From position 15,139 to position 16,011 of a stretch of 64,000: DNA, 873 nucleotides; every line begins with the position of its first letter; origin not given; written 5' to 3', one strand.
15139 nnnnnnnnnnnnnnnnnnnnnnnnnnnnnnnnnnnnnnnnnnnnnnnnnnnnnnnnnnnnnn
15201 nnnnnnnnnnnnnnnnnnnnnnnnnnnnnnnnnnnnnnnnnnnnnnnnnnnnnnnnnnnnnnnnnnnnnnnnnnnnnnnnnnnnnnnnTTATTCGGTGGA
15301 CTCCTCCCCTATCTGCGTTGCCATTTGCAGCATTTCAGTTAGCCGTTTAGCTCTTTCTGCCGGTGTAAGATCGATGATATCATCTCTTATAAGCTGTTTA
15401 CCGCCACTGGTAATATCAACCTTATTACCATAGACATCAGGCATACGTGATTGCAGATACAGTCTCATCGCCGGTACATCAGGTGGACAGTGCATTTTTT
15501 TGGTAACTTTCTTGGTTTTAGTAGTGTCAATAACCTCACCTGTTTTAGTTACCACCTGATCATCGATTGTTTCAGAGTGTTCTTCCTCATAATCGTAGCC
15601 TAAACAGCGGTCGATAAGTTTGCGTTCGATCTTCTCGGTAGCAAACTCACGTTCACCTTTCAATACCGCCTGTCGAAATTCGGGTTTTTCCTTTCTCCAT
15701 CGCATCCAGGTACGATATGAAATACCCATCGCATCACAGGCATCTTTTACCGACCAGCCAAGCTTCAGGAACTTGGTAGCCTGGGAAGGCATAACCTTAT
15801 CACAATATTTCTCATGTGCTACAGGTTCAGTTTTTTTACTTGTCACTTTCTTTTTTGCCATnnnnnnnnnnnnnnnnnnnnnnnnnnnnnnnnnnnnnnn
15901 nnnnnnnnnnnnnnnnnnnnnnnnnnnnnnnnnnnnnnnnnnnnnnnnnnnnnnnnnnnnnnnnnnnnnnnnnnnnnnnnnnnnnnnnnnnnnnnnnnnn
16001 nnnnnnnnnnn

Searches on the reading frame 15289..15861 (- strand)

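Call 17: search_protein_families(library=phrogs, proteins=[window:15289-15861:-], max_evalue=0.001)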
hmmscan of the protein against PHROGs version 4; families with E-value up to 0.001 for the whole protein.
window:15289-15861:- (190 aa): 4 families
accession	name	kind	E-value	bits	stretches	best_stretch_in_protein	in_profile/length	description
phrog_309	-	head and packaging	1.6e-22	81.9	1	10-166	129-275/319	terminase small subunit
phrog_4044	-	head and packaging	7.7e-06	26.5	1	22-86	23-89/180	terminase small subunit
phrog_1482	-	head and packaging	1.3e-05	25.9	1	18-162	14-131/147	terminase small subunit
phrog_24579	-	head and packaging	0.00081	20.4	0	36-77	32-72/126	terminase small subunit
